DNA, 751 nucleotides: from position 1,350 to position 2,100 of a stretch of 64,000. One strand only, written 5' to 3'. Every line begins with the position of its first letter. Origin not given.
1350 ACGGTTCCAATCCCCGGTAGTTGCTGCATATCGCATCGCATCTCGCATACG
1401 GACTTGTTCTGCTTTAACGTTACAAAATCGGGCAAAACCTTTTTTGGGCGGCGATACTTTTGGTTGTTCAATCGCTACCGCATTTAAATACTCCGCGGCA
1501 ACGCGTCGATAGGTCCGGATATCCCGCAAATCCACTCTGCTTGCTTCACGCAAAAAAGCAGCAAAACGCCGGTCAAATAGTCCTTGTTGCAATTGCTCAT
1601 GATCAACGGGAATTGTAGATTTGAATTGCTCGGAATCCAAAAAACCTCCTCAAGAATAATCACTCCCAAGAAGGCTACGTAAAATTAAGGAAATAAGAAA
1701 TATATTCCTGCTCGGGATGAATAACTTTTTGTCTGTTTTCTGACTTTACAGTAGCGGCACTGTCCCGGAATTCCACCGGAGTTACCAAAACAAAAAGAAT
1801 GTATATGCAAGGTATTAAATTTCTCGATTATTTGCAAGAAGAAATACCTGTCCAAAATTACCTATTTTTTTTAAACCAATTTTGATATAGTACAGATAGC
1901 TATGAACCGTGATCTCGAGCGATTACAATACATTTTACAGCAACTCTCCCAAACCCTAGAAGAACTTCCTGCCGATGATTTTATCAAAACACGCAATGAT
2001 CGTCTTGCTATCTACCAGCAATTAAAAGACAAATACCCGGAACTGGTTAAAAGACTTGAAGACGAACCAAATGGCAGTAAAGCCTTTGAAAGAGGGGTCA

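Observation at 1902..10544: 8.6-kb giant gene beside oriC encodes a membrane-anchored protein carrying a peptidoglycan glucosaminidase and a possible HExxH metallopeptidase domain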

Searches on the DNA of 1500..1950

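Call 108: search_rna_families(source=window, start=1500, end=1950, threshold=gathering, show_alignments=1)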
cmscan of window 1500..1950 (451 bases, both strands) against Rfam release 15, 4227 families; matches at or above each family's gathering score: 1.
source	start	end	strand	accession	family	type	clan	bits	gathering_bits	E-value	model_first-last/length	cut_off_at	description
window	1726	1796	-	RF01689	AdoCbl-II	Cis-reg; riboswitch;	CL00101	41.4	36.5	1.2e-08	1-81/81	no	AdoCbl-II (Cobalamin/B12) riboswitch aptamer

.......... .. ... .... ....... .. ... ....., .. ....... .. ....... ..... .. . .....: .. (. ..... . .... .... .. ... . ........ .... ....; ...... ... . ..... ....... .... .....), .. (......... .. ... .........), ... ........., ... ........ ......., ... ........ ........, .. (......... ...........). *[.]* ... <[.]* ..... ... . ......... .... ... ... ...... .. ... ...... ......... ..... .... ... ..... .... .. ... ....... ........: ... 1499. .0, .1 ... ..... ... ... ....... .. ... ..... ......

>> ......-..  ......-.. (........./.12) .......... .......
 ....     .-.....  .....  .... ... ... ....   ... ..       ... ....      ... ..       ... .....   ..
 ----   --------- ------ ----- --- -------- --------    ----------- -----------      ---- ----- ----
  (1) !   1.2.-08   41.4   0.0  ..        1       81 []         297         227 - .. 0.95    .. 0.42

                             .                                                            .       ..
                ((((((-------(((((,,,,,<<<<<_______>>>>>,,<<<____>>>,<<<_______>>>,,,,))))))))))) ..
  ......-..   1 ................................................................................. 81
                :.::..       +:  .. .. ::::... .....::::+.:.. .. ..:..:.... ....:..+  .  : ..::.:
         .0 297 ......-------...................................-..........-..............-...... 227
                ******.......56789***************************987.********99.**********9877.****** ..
